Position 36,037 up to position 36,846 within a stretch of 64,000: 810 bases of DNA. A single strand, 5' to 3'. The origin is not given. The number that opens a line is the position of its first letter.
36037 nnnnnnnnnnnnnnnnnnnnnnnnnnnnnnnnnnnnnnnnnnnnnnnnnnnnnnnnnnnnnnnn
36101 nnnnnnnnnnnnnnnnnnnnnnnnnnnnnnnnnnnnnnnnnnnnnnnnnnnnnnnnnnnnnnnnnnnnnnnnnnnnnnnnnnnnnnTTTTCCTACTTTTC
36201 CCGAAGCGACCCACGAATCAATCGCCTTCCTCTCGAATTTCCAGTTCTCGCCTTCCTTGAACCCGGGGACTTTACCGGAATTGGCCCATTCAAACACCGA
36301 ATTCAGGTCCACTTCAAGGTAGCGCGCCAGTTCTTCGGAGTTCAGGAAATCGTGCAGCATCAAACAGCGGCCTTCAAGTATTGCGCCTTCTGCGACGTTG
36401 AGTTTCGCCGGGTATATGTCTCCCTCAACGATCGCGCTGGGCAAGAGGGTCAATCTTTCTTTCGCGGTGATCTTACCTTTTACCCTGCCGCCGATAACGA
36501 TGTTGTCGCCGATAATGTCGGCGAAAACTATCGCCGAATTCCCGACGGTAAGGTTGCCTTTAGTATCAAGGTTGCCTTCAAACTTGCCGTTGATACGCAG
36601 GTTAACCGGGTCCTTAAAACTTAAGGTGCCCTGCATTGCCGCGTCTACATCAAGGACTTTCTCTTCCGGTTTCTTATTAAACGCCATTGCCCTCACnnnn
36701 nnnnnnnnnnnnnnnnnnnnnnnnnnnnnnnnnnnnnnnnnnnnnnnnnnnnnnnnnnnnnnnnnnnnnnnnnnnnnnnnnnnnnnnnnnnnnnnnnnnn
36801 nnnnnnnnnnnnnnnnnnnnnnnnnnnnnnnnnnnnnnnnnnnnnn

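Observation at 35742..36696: Bactofilin fused to an excisionase-type HTH, followed by a second HTH_17 protein with a membrane anchor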

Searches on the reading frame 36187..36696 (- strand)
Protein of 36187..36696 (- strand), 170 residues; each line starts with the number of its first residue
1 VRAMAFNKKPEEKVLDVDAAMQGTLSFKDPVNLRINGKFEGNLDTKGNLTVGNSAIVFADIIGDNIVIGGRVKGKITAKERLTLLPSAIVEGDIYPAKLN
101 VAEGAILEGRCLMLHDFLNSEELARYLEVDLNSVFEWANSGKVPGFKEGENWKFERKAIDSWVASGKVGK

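Call 3: search_protein_families(library=pfam, proteins=[window:36187-36696:-], max_evalue=1)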
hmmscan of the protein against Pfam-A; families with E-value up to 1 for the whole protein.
window:36187-36696:- (170 aa): 3 families
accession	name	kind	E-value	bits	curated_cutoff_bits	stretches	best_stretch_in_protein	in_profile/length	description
PF04519.19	Bactofilin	-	1.2e-23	83.7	27.9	1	14-111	2-97/98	Polymer-forming cytoskeletal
PF12728.13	HTH_17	-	8.9e-09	35.9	27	1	117-166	1-50/51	Helix-turn-helix domain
PF21305.2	type_II_gspD_N0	-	0.0079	16.5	27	1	58-78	15-35/71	GspD-like, N0 domain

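Call 4: search_protein_families(library=ncbifam, proteins=[window:36187-36696:-], max_evalue=1)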
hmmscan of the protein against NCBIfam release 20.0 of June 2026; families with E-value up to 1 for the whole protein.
window:36187-36696:- (170 aa): 3 families
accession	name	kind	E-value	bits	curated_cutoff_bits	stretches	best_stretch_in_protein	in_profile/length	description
NF047737.1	antiphage_MADS1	equivalog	3.1e-13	49.7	80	1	120-163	6-49/49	methylation-associated defense system helix-turn-helix domain-containing protein MAD1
TIGR01764.1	excise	domain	4.4e-05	23.8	28.8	1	121-164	5-48/49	excisionase family DNA-binding protein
NF033787.1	HTH_BldC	subfamily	0.0084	15.9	77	1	117-144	2-29/49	BldC family transcriptional regulator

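Call 5: find_homologous_proteins(query=window:36187-36696:-)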
Query window:36187-36696:- (170 aa): 2225 proteins with E <= 0.001 among 2550 candidates; the best 120 are listed.
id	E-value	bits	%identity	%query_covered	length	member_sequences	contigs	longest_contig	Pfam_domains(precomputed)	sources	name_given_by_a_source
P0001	1.4e-104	365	100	98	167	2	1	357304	PF12728.14,PF04519.20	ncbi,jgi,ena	ncbi:MAG: polymer-forming cytoskeletal protein [Candidatus Omnitrophota bacterium]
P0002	7.2e-98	343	89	98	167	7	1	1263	PF12728.14,PF04519.20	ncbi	-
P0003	1.3e-97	342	90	98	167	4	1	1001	PF12728.14,PF04519.20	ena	-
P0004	1.7e-97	342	91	98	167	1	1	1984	PF12728.14,PF04519.20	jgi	jgi:excisionase family DNA binding protein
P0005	1.5e-93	329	86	98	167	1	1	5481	PF12728.14,PF04519.20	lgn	-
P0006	5.3e-93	327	87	98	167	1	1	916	PF12728.14,PF04519.20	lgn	-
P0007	6.6e-93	327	88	98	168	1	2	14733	PF12728.14,PF04519.20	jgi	-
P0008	1.1e-92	326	87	98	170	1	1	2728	PF12728.14,PF04519.20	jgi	-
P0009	2.0e-92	325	84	98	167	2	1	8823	PF12728.14,PF04519.20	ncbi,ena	-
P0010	2.0e-92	325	87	98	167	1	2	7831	PF12728.14,PF04519.20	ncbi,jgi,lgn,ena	-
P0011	3.1e-92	325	86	98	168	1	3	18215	PF12728.14,PF04519.20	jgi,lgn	-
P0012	5.8e-92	324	83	98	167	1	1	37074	PF12728.14,PF04519.20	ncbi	-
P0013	1.5e-91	322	86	98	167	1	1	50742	PF12728.14,PF04519.20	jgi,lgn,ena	-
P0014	1.5e-91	322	82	98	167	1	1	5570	PF12728.14,PF04519.20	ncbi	-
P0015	2.3e-91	322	85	98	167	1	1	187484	PF12728.14,PF04519.20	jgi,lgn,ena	-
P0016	2.9e-91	321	83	98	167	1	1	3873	PF12728.14,PF04519.20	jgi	jgi:excisionase family DNA binding protein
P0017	3.1e-91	321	85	98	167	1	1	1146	PF12728.14,PF04519.20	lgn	-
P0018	3.2e-91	321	84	98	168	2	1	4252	PF12728.14,PF04519.20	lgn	-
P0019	3.5e-91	321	84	98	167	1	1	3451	PF12728.14,PF04519.20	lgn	-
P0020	4.3e-91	321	84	98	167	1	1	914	PF12728.14,PF04519.20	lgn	-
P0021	4.4e-91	321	84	98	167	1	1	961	PF12728.14,PF04519.20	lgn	-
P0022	4.6e-91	321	86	98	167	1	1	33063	PF12728.14,PF04519.20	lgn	-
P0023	4.7e-91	321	83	98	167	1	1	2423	PF12728.14,PF04519.20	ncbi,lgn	-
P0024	4.8e-91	321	84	98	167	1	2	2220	PF12728.14,PF04519.20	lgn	-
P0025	8.8e-91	320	84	98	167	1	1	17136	PF12728.14,PF04519.20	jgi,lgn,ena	-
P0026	9.6e-91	320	83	98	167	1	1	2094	PF12728.14,PF04519.20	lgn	-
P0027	9.6e-91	320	84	98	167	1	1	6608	PF12728.14,PF04519.20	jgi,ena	-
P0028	1.2e-90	319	84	98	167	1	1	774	PF12728.14,PF04519.20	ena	-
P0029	1.2e-90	319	84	98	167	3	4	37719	PF12728.14,PF04519.20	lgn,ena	-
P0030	1.3e-90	319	84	98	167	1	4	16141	PF12728.14,PF04519.20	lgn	-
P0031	1.3e-90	319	85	98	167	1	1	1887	PF12728.14,PF04519.20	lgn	-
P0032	1.8e-90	319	82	98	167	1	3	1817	PF12728.14,PF04519.20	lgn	-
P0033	2.1e-90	319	83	98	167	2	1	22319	PF12728.14,PF04519.20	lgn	-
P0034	2.6e-90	318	83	98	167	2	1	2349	PF12728.14,PF04519.20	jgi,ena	-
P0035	2.8e-90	318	84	98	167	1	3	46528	PF12728.14,PF04519.20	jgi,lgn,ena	-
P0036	3.0e-90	318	83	98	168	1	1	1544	PF12728.14,PF04519.20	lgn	-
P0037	3.7e-90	318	83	98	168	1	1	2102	PF12728.14,PF04519.20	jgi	-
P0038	4.6e-90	318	85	98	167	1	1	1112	PF12728.14,PF04519.20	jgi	jgi:excisionase family DNA binding protein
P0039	4.6e-90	318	84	98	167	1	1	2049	PF12728.14,PF04519.20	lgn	-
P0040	4.8e-90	317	81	98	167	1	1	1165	PF12728.14,PF04519.20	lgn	-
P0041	5.8e-90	317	83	98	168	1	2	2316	PF12728.14,PF04519.20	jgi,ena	-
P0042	6.7e-90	317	84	98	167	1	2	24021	PF12728.14,PF04519.20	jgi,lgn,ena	-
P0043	1.0e-89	316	84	98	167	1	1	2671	PF12728.14,PF04519.20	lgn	-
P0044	1.1e-89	316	83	98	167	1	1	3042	PF12728.14,PF04519.20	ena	-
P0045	1.6e-89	316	83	98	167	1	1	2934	PF12728.14,PF04519.20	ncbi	-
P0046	1.7e-89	316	84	98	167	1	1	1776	PF12728.14,PF04519.20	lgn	-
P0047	1.8e-89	316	84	98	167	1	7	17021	PF12728.14,PF04519.20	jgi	jgi:excisionase family DNA binding protein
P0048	1.8e-89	316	83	98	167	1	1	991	PF12728.14,PF04519.20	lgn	-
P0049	2.0e-89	315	83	98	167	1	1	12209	PF12728.14,PF04519.20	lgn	-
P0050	2.2e-89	315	80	98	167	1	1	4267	PF12728.14,PF04519.20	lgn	-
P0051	2.3e-89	315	83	98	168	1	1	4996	PF12728.14,PF04519.20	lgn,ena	-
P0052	2.4e-89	315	83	98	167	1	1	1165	PF12728.14,PF04519.20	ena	-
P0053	2.4e-89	315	81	98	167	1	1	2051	PF12728.14,PF04519.20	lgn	-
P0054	2.5e-89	315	81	98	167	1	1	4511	PF12728.14,PF04519.20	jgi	jgi:excisionase family DNA binding protein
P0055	2.7e-89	315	83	98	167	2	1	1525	PF12728.14,PF04519.20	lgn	-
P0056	3.0e-89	315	84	98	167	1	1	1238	PF12728.14,PF04519.20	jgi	-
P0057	3.0e-89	315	83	98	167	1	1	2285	PF12728.14,PF04519.20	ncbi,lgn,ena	-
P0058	3.0e-89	315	83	98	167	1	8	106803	PF12728.14,PF04519.20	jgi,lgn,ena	jgi:excisionase family DNA binding protein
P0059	3.2e-89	315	81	98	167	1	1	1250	PF12728.14,PF04519.20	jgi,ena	-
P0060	3.3e-89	315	83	98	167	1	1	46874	PF12728.14,PF04519.20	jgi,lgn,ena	-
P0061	3.3e-89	315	82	98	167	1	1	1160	PF12728.14,PF04519.20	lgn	-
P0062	3.9e-89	315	83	98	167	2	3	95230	PF12728.14,PF04519.20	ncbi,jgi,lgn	-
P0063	4.1e-89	314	83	98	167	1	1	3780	PF12728.14,PF04519.20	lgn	-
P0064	4.2e-89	314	85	97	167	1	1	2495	PF12728.14,PF04519.20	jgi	-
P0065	4.3e-89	314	85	98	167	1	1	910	PF12728.14,PF04519.20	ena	-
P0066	4.5e-89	314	84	98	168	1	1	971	PF12728.14,PF04519.20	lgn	-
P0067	5.0e-89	314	83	98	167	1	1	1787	PF12728.14,PF04519.20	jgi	jgi:excisionase family DNA binding protein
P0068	5.4e-89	314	84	98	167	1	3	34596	PF12728.14,PF04519.20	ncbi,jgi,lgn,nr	ncbi:MAG: polymer-forming cytoskeletal protein [Candidatus Omnitrophica bacterium]|nr:polymer-formin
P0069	6.1e-89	314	81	98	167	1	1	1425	PF12728.14,PF04519.20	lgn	-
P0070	6.2e-89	314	83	98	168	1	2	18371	PF12728.14,PF04519.20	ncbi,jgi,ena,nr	ncbi:MAG: polymer-forming cytoskeletal protein [Candidatus Omnitrophica bacterium]|nr:polymer-formin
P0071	6.4e-89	314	86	97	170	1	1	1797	PF12728.14,PF04519.20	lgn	-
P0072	6.4e-89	314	84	98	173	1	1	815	PF12728.14,PF04519.20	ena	-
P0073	6.5e-89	314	81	98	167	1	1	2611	PF12728.14,PF04519.20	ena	-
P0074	6.7e-89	314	80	98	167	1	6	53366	PF12728.14,PF04519.20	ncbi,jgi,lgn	ncbi:MAG: polymer-forming cytoskeletal protein [Candidatus Omnitrophota bacterium]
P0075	7.0e-89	314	81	98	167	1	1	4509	PF12728.14,PF04519.20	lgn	-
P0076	7.8e-89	314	84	97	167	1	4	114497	PF12728.14,PF04519.20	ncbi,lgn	-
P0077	9.1e-89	313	82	98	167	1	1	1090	PF12728.14,PF04519.20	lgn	-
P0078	9.4e-89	313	81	98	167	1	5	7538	PF12728.14,PF04519.20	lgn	-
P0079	1.0e-88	313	83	98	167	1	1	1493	PF12728.14,PF04519.20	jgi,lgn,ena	-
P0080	1.1e-88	313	84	98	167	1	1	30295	PF12728.14,PF04519.20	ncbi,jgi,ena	ncbi:MAG: polymer-forming cytoskeletal protein [Candidatus Omnitrophota bacterium]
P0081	1.1e-88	313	82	98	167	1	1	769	PF12728.14,PF04519.20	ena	-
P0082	1.1e-88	313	84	98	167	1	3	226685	PF12728.14,PF04519.20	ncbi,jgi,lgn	jgi:excisionase family DNA binding protein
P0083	1.1e-88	313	83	98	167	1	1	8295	PF12728.14,PF04519.20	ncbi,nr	ncbi:MAG: polymer-forming cytoskeletal protein [Candidatus Omnitrophica bacterium]|nr:polymer-formin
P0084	1.2e-88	313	84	98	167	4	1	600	PF12728.14,PF04519.20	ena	-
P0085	1.3e-88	313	83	98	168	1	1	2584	PF12728.14,PF04519.20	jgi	jgi:excisionase family DNA binding protein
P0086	1.3e-88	313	82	98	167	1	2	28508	PF12728.14,PF04519.20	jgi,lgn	jgi:excisionase family DNA binding protein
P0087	1.4e-88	313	83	98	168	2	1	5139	PF12728.14,PF04519.20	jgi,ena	-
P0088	1.5e-88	313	84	98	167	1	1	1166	PF12728.14,PF04519.20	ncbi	-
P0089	1.5e-88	313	83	98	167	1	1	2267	PF12728.14,PF04519.20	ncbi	-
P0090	1.6e-88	313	81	98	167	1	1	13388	PF12728.14,PF04519.20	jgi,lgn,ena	-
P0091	1.8e-88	312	83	98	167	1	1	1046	PF12728.14,PF04519.20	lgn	-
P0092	1.8e-88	312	83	98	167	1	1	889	PF12728.14,PF04519.20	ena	-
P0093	1.8e-88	312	84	98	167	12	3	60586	PF12728.14,PF04519.20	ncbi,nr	ncbi:MAG: polymer-forming cytoskeletal protein [Candidatus Omnitrophica bacterium]|nr:polymer-formin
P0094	1.9e-88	312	83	98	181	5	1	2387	PF12728.14,PF04519.20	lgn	-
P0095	1.9e-88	312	83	98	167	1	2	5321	PF12728.14,PF04519.20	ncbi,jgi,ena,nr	ncbi:MAG: polymer-forming cytoskeletal protein [Candidatus Omnitrophica bacterium]|jgi:excisionase f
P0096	1.9e-88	312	83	98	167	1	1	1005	PF12728.14,PF04519.20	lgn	-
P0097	2.0e-88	312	83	98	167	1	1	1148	PF12728.14,PF04519.20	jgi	jgi:excisionase family DNA binding protein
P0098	2.1e-88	312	83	97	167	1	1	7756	PF12728.14,PF04519.20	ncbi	-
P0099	2.1e-88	312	83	97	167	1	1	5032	PF12728.14,PF04519.20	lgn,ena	-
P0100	2.2e-88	312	81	98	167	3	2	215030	PF12728.14,PF04519.20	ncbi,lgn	-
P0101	2.2e-88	312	83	98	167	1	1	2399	PF12728.14,PF04519.20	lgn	-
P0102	2.3e-88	312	84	98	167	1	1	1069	PF12728.14,PF04519.20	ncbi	-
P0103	2.4e-88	312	82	98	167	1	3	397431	PF12728.14,PF04519.20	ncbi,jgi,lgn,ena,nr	ncbi:MAG: polymer-forming cytoskeletal protein [Candidatus Omnitrophica bacterium]|nr:polymer-formin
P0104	2.4e-88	312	83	98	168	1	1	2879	PF12728.14,PF04519.20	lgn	-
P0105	2.4e-88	312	83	98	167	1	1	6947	PF12728.14,PF04519.20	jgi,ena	-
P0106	2.6e-88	312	84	98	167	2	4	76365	PF12728.14,PF04519.20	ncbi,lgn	-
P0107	2.8e-88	312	83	98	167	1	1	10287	PF12728.14,PF04519.20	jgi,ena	-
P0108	2.9e-88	312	81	98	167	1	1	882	PF12728.14,PF04519.20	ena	-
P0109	3.2e-88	312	84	98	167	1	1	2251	PF12728.14,PF04519.20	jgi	jgi:excisionase family DNA binding protein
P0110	3.3e-88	312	80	98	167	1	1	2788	PF12728.14,PF04519.20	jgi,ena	-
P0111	3.5e-88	311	80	99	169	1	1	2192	PF12728.14,PF04519.20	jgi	jgi:excisionase family DNA binding protein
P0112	3.7e-88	311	82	98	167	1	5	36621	PF12728.14,PF04519.20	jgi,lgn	-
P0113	3.8e-88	311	83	98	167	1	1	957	PF12728.14,PF04519.20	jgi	-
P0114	3.8e-88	311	81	98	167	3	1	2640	PF12728.14,PF04519.20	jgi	-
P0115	3.8e-88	311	84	98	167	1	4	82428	PF12728.14,PF04519.20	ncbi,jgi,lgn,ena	ncbi:MAG: polymer-forming cytoskeletal protein [Candidatus Omnitrophota bacterium]|jgi:excisionase f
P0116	3.8e-88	311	83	98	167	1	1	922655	PF12728.14,PF04519.20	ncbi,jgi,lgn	ncbi:MAG: polymer-forming cytoskeletal protein [Candidatus Omnitrophota bacterium]|jgi:excisionase f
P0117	3.9e-88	311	81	98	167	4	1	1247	PF12728.14,PF04519.20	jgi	-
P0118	3.9e-88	311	81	98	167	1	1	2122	PF12728.14,PF04519.20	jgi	jgi:excisionase family DNA binding protein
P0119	3.9e-88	311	83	97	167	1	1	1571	PF12728.14,PF04519.20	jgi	-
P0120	4.0e-88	311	82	98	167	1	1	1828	PF12728.14,PF04519.20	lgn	-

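Call 10: find_encoding_contigs(protein=P0116, flank=5000, max_places=3)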
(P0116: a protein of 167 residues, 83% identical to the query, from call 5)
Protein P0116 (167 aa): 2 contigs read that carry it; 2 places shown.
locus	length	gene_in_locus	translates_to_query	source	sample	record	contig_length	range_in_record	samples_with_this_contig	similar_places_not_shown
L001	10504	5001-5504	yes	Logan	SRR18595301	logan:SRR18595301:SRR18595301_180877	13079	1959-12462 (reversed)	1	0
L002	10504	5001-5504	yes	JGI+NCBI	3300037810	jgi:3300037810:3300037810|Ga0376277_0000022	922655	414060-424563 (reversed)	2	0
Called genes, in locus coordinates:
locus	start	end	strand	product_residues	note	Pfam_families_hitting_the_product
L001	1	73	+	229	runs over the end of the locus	?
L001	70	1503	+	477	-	PF02934:GatB_N, PF02637:GatB_Yqey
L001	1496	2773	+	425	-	PF22694:CtpB_N-like, PF00595:PDZ, PF13180:PDZ_2, PF17820:PDZ_6, PF03572:Peptidase_S41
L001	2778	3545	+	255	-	PF04748:Polysacc_deac_2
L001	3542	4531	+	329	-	PF00814:TsaD, PF22521:HypF_C_2 (weak)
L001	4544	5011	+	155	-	PF02308:MgtC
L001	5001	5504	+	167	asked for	PF04519:Bactofilin, PF12728:HTH_17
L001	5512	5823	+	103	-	PF12728:HTH_17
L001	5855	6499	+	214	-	PF00731:AIRC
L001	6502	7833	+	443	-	PF04060:FeS, PF03599:CdhD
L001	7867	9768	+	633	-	PF00111:Fer2, PF17650:RACo_linker, PF17651:Raco_middle, PF14574:RACo_C_ter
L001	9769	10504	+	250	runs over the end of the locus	PF01656:CbiA, PF02374:ArsA_ATPase (weak), PF10609:ParA (faint), PF13614:AAA_31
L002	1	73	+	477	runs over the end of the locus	PF01425:Amidase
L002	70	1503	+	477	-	PF02934:GatB_N, PF02637:GatB_Yqey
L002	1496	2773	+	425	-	PF22694:CtpB_N-like, PF00595:PDZ, PF13180:PDZ_2, PF17820:PDZ_6, PF03572:Peptidase_S41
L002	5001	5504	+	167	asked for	PF04519:Bactofilin, PF12728:HTH_17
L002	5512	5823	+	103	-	PF12728:HTH_17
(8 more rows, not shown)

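Call 11: find_encoding_contigs(protein=P0103, flank=5000, max_places=3)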
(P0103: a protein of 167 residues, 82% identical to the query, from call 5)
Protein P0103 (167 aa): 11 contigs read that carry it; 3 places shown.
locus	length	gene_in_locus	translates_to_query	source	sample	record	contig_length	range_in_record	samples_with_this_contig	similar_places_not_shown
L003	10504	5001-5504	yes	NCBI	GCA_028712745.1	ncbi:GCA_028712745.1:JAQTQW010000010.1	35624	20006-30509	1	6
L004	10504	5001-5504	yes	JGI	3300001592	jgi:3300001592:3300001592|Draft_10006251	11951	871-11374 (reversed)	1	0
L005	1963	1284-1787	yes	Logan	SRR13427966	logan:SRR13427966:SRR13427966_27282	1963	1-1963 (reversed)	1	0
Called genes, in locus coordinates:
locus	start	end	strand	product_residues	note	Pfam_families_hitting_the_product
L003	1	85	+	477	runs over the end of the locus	PF01425:Amidase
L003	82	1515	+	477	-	PF02934:GatB_N, PF02637:GatB_Yqey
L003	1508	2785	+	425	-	PF22694:CtpB_N-like, PF00595:PDZ, PF13180:PDZ_2, PF17820:PDZ_6, PF03572:Peptidase_S41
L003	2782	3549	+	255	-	PF04748:Polysacc_deac_2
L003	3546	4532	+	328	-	PF00814:TsaD, PF22521:HypF_C_2 (weak)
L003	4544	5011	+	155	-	PF02308:MgtC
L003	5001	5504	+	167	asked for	PF04519:Bactofilin, PF12728:HTH_17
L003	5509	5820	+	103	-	PF12728:HTH_17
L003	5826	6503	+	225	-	PF00731:AIRC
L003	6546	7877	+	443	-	PF04060:FeS, PF03599:CdhD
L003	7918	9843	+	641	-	PF00111:Fer2, PF17650:RACo_linker, PF17651:Raco_middle, PF14574:RACo_C_ter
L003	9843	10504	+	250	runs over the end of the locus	PF01656:CbiA, PF02374:ArsA_ATPase (weak), PF10609:ParA (faint), PF13614:AAA_31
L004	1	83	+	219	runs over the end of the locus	?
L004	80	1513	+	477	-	PF02934:GatB_N, PF02637:GatB_Yqey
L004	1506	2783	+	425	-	PF22694:CtpB_N-like, PF00595:PDZ, PF13180:PDZ_2, PF17820:PDZ_6, PF03572:Peptidase_S41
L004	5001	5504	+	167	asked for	PF04519:Bactofilin, PF12728:HTH_17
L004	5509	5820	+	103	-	PF12728:HTH_17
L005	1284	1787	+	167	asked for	PF04519:Bactofilin, PF12728:HTH_17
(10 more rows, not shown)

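Call 17: search_protein_representatives(protein=window:36187-36687:-)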
Query: 167 residues. Proteins with E-value up to 0.001 (for the whole library): 11203; up to 1e-10: 460; up to 1e-30: 20. The best 150 are listed.
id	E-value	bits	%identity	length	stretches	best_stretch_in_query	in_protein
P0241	9.3e-53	194.5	57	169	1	7-165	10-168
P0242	1.2e-47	177.9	70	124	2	1-77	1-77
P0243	5.0e-46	172.6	56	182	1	6-167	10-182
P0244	7.4e-43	162.3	52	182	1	6-165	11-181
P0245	9.7e-43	161.9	53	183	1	1-165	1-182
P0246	3.7e-42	160.0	51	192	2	4-120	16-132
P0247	5.4e-42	159.5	51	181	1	6-165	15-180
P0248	7.2e-42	159.1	69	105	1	18-122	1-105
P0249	2.2e-41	157.5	48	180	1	7-163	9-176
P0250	2.1e-40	154.3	50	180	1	9-163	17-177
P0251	3.0e-40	153.8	49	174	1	7-164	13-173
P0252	9.7e-40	152.2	51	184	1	5-165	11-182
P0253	4.7e-39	149.9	48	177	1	7-165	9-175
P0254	9.2e-38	145.7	46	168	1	6-161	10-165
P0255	6.8e-37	142.9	46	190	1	8-163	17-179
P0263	7.2e-30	120.1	45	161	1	18-165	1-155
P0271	5.3e-25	104.2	40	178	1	8-164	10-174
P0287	2.1e-20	89.3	38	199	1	11-163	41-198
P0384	3.7e-13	65.7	27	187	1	10-163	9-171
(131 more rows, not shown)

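Call 18: find_encoding_contigs(protein=P0004, flank=3000, max_places=3)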
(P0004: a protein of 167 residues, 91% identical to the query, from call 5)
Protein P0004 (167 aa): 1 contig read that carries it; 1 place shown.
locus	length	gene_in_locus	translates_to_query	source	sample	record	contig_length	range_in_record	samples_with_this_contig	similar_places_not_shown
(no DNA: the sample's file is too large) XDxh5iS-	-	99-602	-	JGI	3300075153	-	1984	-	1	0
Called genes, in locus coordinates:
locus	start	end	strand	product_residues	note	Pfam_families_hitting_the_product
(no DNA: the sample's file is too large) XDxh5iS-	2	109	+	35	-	?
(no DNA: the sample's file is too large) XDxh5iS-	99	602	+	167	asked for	PF04519:Bactofilin, PF12728:HTH_17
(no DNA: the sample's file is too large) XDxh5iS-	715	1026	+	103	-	PF12728:HTH_17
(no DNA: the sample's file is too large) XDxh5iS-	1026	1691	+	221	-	PF00731:AIRC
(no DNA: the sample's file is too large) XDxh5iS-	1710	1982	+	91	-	?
